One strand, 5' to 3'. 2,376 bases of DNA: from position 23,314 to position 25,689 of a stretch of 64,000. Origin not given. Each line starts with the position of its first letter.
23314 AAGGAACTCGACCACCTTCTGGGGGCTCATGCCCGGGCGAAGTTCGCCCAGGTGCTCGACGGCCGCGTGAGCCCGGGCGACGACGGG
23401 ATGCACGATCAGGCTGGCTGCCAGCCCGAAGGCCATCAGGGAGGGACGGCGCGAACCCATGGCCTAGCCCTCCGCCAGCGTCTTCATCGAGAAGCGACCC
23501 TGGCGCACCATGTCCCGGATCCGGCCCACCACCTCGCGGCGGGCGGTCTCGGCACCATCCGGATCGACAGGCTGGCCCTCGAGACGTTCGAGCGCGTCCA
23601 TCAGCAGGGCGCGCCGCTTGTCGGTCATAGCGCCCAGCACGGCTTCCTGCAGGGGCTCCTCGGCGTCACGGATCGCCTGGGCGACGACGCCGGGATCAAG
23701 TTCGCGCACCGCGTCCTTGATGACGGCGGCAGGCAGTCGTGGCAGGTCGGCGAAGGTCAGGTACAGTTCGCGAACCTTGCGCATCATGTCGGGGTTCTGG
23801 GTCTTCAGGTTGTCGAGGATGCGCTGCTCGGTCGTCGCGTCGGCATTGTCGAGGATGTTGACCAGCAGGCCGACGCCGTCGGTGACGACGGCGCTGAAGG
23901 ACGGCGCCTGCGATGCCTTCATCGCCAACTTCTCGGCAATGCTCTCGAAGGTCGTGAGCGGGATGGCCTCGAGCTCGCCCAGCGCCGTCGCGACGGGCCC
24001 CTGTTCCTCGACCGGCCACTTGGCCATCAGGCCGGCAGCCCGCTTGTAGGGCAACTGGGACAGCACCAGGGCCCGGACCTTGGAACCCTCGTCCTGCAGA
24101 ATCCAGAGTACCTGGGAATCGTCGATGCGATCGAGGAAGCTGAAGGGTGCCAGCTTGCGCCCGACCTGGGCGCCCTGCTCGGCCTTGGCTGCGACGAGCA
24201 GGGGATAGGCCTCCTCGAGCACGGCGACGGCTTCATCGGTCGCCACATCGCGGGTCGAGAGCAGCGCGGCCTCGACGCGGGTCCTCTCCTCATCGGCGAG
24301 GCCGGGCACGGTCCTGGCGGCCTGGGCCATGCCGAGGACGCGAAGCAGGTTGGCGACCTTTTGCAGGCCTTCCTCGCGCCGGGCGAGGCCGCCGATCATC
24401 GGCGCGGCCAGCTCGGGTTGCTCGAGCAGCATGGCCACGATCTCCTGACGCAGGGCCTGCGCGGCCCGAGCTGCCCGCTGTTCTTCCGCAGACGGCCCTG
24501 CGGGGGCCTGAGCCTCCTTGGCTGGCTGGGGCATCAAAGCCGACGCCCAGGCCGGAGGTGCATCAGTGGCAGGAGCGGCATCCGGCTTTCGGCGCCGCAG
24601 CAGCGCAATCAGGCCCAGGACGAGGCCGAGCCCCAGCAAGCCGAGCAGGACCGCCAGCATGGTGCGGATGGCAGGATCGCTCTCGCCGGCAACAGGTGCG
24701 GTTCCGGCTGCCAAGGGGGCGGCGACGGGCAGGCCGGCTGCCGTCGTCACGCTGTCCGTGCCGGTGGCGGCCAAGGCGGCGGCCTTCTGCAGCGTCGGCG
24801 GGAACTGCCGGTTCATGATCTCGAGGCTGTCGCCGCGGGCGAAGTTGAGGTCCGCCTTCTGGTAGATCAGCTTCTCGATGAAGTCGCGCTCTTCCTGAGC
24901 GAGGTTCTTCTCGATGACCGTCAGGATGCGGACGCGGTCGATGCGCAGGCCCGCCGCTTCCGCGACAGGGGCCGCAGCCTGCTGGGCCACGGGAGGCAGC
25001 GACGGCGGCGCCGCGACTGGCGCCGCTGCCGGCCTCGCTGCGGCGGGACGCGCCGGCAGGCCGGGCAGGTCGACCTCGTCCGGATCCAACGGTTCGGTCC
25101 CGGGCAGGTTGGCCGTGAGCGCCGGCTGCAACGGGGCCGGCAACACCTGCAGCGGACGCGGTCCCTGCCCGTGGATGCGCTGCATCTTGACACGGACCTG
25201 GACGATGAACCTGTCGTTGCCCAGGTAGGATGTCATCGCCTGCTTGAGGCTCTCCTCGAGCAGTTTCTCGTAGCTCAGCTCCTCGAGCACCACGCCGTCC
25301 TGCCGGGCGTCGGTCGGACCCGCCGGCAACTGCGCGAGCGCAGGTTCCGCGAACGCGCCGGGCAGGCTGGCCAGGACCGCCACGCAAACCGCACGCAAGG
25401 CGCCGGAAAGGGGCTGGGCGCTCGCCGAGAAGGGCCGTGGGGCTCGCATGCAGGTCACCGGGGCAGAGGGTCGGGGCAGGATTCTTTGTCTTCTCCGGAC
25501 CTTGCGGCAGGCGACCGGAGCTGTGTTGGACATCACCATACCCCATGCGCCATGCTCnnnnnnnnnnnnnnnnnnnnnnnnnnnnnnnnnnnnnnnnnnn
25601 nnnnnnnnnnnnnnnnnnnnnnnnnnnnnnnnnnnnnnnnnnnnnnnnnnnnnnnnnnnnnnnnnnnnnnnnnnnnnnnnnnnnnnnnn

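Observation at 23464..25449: Single polypeptide that looks like a mini-FliF fused to FliG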

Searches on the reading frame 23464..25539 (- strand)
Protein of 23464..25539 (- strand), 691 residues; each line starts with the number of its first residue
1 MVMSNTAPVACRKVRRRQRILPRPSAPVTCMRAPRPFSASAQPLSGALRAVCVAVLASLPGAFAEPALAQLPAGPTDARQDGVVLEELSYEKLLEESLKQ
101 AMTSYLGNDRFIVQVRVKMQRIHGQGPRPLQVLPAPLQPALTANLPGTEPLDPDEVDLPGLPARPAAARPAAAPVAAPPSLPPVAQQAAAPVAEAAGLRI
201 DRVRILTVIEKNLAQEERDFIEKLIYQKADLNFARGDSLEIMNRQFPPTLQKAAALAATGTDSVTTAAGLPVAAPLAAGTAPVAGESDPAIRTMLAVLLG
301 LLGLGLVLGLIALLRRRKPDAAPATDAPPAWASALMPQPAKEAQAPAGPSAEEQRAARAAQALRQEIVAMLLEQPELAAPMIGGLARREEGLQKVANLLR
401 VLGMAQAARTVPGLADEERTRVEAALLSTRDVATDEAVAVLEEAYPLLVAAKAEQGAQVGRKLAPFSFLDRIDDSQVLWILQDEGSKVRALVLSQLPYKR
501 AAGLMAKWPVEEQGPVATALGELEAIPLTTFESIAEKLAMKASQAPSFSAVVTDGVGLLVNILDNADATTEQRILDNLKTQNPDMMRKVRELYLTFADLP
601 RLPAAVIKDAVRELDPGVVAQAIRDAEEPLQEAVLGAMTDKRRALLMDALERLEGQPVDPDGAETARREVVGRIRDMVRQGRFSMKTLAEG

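Call 3: search_protein_families(library=pfam, proteins=[window:23464-25539:-], max_evalue=1)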
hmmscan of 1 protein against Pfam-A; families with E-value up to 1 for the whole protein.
window:23464-25539:- (691 aa): 7 families
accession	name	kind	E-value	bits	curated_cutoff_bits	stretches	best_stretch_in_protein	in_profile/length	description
PF01706.21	FliG_C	-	1.3e-18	67.7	23.3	1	576-684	1-107/108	FliG C-terminal domain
PF14841.11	FliG_M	-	2.8e-09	37.5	25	1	475-545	2-72/76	FliG middle domain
PF14842.11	FliG_N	-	6.1e-09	36.9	25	1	391-451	4-64/104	FliG N-terminal domain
PF03448.22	MgtE_N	-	0.0082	17.1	25.9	1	602-650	49-97/102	MgtE intracellular N domain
PF03706.18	LPG_synthase_TM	-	0.013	15.4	33.4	1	251-318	105-169/302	Lysylphosphatidylglycerol synthase TM region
PF08345.17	YscJ_FliF_C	-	0.015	16.1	23.8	1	197-246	94-147/147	Flagellar M-ring protein C-terminal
PF25301.1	CUT_C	-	0.14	12.4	30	0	548-600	47-98/125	Cuticlin C-terminal domain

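Call 4: search_protein_families(library=ncbifam, proteins=[window:23464-25539:-], max_evalue=1)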
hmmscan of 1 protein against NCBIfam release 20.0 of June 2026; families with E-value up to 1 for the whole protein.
window:23464-25539:- (691 aa): 3 families
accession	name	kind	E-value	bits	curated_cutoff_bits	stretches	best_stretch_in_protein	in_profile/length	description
TIGR00207.1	fliG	equivalog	2.6e-20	73.1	226.7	1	464-683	109-326/338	flagellar motor switch protein FliG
NF004260.2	PRK05686.2-1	equivalog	0.00097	18.4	550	1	481-648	133-298/316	flagellar motor switch protein FliG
TIGR00206.1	fliF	equivalog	0.031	13.2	129.75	0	211-248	399-436/555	flagellar basal-body MS-ring/collar protein FliF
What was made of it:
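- On FliG (flagellar rotor/switch protein): 73.1 bits (call 4).
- On FliF (flagellar MS-ring protein): 13.2 bits (call 4).
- It scores far below the NCBIfam fliG and fliF equivalog cut-offs (call 4).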

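Call 11: find_homologous_proteins(query=window:23464-25449:-, max_evalue=0.001)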
Query window:23464-25449:- (661 aa): 9 proteins with E <= 0.001 among 8000 candidates.
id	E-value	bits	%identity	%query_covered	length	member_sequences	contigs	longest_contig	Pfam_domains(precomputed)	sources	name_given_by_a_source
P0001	0.0e+0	1372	100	100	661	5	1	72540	PF14842.12,PF14841.12,PF01706.22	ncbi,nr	ncbi:MAG: FliG C-terminal domain-containing protein [Candidatus Sericytochromatia bacterium]|nr:FliG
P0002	0.0e+0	1315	97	100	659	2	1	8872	PF14842.12,PF14841.12,PF01706.22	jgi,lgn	-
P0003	0.0e+0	1204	89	93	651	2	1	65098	PF14842.12,PF14841.12,PF01706.22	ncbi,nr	ncbi:MAG: FliG C-terminal domain-containing protein [Candidatus Sericytochromatia bacterium]|nr:FliG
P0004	9.3e-295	997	79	92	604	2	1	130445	PF14842.12,PF14841.12,PF01706.22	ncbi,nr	ncbi:MAG: FliG C-terminal domain-containing protein [Candidatus Sericytochromatia bacterium]|nr:FliG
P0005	4.3e-195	668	56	93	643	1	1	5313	PF14842.12,PF14841.12,PF01706.22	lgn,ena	-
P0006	1.2e-188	647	55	93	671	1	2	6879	PF14842.12,PF14841.12,PF01706.22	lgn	-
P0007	1.0e-186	641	54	100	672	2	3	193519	PF14842.12,PF14841.12,PF01706.22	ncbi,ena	-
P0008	1.3e-175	604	53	93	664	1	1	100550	PF14842.12,PF14841.12,PF01706.22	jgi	jgi:flagellar motor switch protein FliG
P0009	4.6e-106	374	58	31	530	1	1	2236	PF14842.12,PF14841.12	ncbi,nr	ncbi:MAG: hypothetical protein FJZ00_08310, partial [Candidatus Sericytochromatia bacterium]|nr:hypo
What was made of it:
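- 23464..25449 (-): Fusion gene: mini-FliF (RBM3 only) joined end-to-end to FliG; 661 aa. Identical deposited protein P0001 (call 11).
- Checked: It is 100% identical to a deposited protein from a Candidatus Sericytochromatia MAG (call 11).
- Tried and rejected: First word-indexed protein search (call 11).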

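Call 13: find_encoding_contigs(protein=P0007, flank=10000, max_places=3)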
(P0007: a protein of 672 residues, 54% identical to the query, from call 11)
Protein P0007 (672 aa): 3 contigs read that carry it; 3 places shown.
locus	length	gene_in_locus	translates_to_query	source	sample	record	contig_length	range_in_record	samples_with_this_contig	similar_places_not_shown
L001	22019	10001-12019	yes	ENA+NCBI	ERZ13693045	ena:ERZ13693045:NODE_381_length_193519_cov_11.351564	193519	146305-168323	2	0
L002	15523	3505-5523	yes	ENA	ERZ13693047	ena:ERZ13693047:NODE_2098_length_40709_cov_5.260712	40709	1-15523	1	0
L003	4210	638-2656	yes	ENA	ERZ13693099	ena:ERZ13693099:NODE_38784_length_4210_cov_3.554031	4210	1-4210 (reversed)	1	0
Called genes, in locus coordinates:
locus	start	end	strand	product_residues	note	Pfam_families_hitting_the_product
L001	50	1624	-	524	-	PF12773:DZR, PF13240:Zn_Ribbon_1 (faint), PF13432:TPR_16 (faint), PF07719:TPR_2 (faint), PF13424:TPR_12 (faint), PF13181:TPR_8 (faint), PF13414:TPR_11 (faint), PF14559:TPR_19 (faint)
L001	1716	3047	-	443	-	PF01590:GAF, PF13185:GAF_2, PF13492:GAF_3, PF00512:HisKA, PF02518:HATPase_c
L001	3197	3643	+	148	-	PF00293:NUDIX, PF14815:NUDIX_4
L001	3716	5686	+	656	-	PF16177:ACAS_N, PF00501:AMP-binding, PF13193:AMP-binding_C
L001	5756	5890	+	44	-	-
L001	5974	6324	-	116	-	PF00355:Rieske, PF13806:Rieske_2, PF22543:Rieske_4 (weak)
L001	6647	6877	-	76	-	-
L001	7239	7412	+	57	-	-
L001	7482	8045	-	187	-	PF01381:HTH_3, PF13443:HTH_26 (weak), PF13560:HTH_31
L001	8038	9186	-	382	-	PF00266:Aminotran_5, PF01212:Beta_elim_lyase, PF01041:DegT_DnrJ_EryC1 (weak)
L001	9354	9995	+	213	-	PF13677:MotB_plug, PF00691:OmpA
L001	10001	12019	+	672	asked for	PF14842:FliG_N (faint), PF14841:FliG_M, PF01706:FliG_C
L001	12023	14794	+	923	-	-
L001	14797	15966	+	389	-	-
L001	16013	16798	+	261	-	PF01618:MotA_ExbB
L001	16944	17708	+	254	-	-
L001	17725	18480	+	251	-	-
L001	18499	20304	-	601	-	PF00072:Response_reg, PF00512:HisKA, PF02518:HATPase_c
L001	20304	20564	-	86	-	-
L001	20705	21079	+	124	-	-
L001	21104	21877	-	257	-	PF14067:LssY_C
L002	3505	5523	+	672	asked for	PF14842:FliG_N (faint), PF14841:FliG_M, PF01706:FliG_C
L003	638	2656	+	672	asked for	PF14842:FliG_N (faint), PF14841:FliG_M, PF01706:FliG_C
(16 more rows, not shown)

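Call 14: find_encoding_contigs(protein=P0008, flank=10000, max_places=2)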
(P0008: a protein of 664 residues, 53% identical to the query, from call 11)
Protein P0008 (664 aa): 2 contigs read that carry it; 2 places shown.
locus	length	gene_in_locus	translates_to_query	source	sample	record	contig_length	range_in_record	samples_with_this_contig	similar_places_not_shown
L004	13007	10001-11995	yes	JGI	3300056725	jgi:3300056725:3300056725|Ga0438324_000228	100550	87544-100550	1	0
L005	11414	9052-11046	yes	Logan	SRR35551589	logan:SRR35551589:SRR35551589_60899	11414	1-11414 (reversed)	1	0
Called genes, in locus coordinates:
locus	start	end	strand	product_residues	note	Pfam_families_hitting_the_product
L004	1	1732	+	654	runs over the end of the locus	PF16177:ACAS_N, PF00501:AMP-binding, PF13193:AMP-binding_C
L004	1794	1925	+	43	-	-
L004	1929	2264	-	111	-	PF00355:Rieske, PF13806:Rieske_2, PF22543:Rieske_4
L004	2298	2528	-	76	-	-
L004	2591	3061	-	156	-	PF11026:DUF2721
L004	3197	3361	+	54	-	-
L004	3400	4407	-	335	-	PF03372:Exo_endo_phos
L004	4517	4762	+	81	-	PF03807:F420_oxidored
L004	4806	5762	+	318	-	PF00248:Aldo_ket_red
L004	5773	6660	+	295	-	-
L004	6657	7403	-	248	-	-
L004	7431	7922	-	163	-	-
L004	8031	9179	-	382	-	PF00266:Aminotran_5, PF01041:DegT_DnrJ_EryC1, PF01212:Beta_elim_lyase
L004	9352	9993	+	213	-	PF13677:MotB_plug, PF00691:OmpA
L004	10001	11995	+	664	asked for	PF14842:FliG_N (faint), PF14841:FliG_M, PF01706:FliG_C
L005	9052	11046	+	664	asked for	PF14842:FliG_N (faint), PF14841:FliG_M, PF01706:FliG_C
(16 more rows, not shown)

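Call 22: search_protein_families(library=pfam, proteins=[L001:9354-9995:+, L001:12023-14794:+, L001:14797-15966:+, L001:16013-16798:+, L001:16944-17708:+, L001:17725-18480:+, L001:20304-20564:-, L001:20705-21079:+], max_evalue=1)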
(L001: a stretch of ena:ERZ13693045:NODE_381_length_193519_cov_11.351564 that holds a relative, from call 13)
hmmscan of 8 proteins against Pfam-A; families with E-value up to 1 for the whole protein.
L001:9354-9995:+ (213 aa): 6 families
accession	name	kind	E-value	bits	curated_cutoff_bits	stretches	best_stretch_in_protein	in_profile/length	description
PF13677.11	MotB_plug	-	3.4e-18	65.4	24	1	10-54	12-55/58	Membrane MotB of proton-channel complex MotA/MotB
PF00691.25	OmpA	-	2e-15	57.4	27.2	1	105-205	2-98/98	OmpA family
PF16187.10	Peptidase_M16_M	-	0.0028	17.2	29.7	1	20-83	214-277/284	Middle or third domain of peptidase_M16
PF02472.21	ExbD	-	0.089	13.3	25.4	1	11-46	3-38/128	Biopolymer transport protein ExbD/TolR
PF18120.7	DUF5597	-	0.12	13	23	1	100-144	67-111/133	Domain of unknown function (DUF5597)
PF22278.2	DUF6958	-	0.14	13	27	1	39-83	14-58/90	Family of unknown function (DUF6958)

L001:12023-14794:+ (923 aa): 14 families
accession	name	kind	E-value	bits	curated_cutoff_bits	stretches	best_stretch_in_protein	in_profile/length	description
PF00515.34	TPR_1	-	1.4e-08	34.6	27.8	1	878-903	8-33/34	Tetratricopeptide repeat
PF07719.23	TPR_2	-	1.5e-06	28.3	27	1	878-903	8-33/34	Tetratricopeptide repeat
PF13414.12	TPR_11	-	8.2e-06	25.8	26.8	1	878-903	1-26/42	TPR repeat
PF14559.12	TPR_19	-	5.7e-05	23.8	25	1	850-892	4-46/68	Tetratricopeptide repeat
PF13181.12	TPR_8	-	6.7e-05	23.2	25.7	1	875-903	5-33/34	Tetratricopeptide repeat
PF12569.14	NatA_aux_su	-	0.0029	17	33.3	1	840-901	195-256/515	N-terminal acetyltransferase A, auxiliary subunit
PF13371.12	TPR_9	-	0.0085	16.5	35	1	851-907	9-65/73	Tetratricopeptide repeat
PF13432.12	TPR_16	-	0.0095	16.8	32.7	1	849-903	9-63/65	Tetratricopeptide repeat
PF13428.12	TPR_14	-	0.016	16.3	23.5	1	876-911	6-41/44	Tetratricopeptide repeat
PF14853.12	Fis1_TPR_C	-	0.027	15.1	25.3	0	881-914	11-44/53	Fis1 C-terminal tetratricopeptide repeat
PF13431.12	TPR_17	-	0.077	13.8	24.4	1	861-891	3-33/34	Tetratricopeptide repeat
PF13424.12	TPR_12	-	0.11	13.1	30.1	1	876-900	8-32/77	Tetratricopeptide repeat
PF23914.1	TPR_CcmH_CycH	-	0.19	12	42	1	853-907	35-86/158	Cytochrome c-type biogenesis protein H TPR domain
PF13374.12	TPR_10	-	0.23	12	27.5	0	878-899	9-30/42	Tetratricopeptide repeat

L001:14797-15966:+ (389 aa): 1 family
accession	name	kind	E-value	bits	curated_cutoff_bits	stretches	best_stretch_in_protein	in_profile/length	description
PF17680.6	FlgO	-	0.0018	18.6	22.6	1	64-193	3-122/130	FlgO protein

L001:16013-16798:+ (261 aa): 3 families
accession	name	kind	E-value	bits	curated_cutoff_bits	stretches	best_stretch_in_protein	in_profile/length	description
PF01618.21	MotA_ExbB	-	8.5e-23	80.9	22.9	1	99-210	4-120/127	MotA/TolQ/ExbB proton channel family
PF20560.3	MotA_N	-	0.076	13.7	27.3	1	17-87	17-86/91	Motility protein A N-terminal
PF13346.12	ABC2_membrane_5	-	0.29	11.1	25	0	153-204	88-140/205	ABC-2 family transporter protein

L001:16944-17708:+ (254 aa): 0 families

L001:17725-18480:+ (251 aa): 0 families

L001:20304-20564:- (86 aa): 0 families

L001:20705-21079:+ (124 aa): 0 families

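Call 23: search_protein_families(library=padloc, proteins=[L001:9354-9995:+, L001:10001-12019:+, L001:12023-14794:+, L001:14797-15966:+, L001:16013-16798:+, L001:16944-17708:+, L001:17725-18480:+], max_evalue=0.01)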
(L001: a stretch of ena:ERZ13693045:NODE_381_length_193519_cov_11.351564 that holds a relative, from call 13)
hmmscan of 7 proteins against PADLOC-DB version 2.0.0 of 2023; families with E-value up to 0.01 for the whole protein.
L001:9354-9995:+ (213 aa): 7 families
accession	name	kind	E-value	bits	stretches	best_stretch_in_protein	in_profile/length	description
PDLC00651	ZorB3|ZorB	-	6.5e-23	79.4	1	9-210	8-201/215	MotB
PDLC00608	ZorB1|ZorB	-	1.3e-20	71.7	1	8-209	8-223/243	MotB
PDLC00609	ZorB1|ZorB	-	1.2e-18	65.5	1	9-211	11-214/232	MotB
PDLC00610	ZorB1|ZorB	-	3.6e-18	64.1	2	136-211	149-234/254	MotB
PDLC00641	ZorB2|ZorB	-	1.1e-11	42.8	1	9-211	9-222/238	MotB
PDLC00612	ZorB1|ZorB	-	5.1e-11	40.6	1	136-209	186-264/293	MotB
PDLC00611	ZorB1|ZorB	-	1e-09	36.4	1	9-182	12-177/240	MotB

L001:10001-12019:+ (672 aa): 0 families

L001:12023-14794:+ (923 aa): 0 families

L001:14797-15966:+ (389 aa): 0 families

L001:16013-16798:+ (261 aa): 2 families
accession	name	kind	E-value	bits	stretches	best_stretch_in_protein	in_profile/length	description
PDLC00603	ZorA1|ZorA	-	0.00045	16.9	1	134-170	121-157/727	MotA/ExbB/TolQ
PDLC00598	ZorA1|ZorA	-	0.0029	14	1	131-169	116-154/663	MotA/ExbB/TolQ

L001:16944-17708:+ (254 aa): 0 families

L001:17725-18480:+ (251 aa): 0 families
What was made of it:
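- On Zorya or other anti-phage MotAB-like systems: The fusion, TPR and X proteins have no hits (call 23).
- Closest known: Other 5:2 ion-driven envelope machines. Different: PADLOC finds only generic ZorB/ZorA similarity for MotB/MotA and nothing for the other proteins (call 23).
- Tried and rejected: PADLOC scan for a defence-system explanation (call 23).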

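Call 27: search_solved_structures(query=A1, max_evalue=0.01, show_alignments=2)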
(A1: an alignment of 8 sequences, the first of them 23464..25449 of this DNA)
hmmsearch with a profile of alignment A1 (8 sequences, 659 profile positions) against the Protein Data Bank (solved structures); distinct sequences matched with E-value up to 0.01: 11.
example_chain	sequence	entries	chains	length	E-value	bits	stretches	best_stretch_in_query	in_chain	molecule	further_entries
1lkv_X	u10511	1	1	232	1.6e-23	86.3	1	432-649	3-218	FLAGELLAR MOTOR SWITCH PROTEIN FLIG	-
3ajc_A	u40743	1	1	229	3.5e-23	85.1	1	432-649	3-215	Flagellar motor switch protein fliG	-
4fhr_B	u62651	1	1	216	1.8e-21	79.5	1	440-649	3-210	Flagellar motor switch protein FliG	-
3hjl_A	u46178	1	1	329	8.6e-20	73.9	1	379-651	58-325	Flagellar motor switch protein fliG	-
8z4d_1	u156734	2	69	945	1.3e-11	46.9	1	339-650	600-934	Flagellar M-ring protein,Flagellar motor switch protein FliG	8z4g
3usy_A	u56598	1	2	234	9.4e-08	34.2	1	433-649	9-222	Flagellar motor switch protein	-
1qc7_A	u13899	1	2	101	1.1e-07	33.9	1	563-649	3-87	PROTEIN (FLIG)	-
3usw_A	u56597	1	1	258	1.2e-07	33.8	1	430-649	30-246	Flagellar motor switch protein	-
5tdy_B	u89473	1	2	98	0.00055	21.7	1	354-414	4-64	Flagellar motor switch protein FliG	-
8umx_B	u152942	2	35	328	0.00057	21.7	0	529-650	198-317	Flagellar motor switch protein FliG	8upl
8umd_B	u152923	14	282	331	0.00057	21.7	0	529-650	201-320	Flagellar motor switch protein FliG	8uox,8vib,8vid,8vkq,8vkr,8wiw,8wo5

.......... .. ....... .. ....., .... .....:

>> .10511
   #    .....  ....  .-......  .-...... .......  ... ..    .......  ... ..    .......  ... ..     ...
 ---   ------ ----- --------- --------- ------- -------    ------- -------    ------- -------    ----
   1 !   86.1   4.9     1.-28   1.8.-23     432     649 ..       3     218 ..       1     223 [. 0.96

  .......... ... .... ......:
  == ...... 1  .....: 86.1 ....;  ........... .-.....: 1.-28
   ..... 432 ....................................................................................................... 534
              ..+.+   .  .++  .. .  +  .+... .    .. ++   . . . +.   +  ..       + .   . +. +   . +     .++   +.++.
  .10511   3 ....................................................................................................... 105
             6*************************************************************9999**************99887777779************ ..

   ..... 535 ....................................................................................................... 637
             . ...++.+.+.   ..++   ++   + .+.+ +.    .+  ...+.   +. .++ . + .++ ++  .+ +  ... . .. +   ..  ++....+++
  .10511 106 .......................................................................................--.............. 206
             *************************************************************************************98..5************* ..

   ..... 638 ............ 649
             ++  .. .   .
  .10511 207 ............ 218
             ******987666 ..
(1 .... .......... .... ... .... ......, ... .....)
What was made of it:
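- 23488..23814 (-): aa 546-654: FliG C-terminal domain with the torque helix (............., aa 609-621). Alignment to T. maritima FliG 1lkv (call 27).
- Checked: The family profile hits T. maritima FliG structures at 1.6e-23 (call 27).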
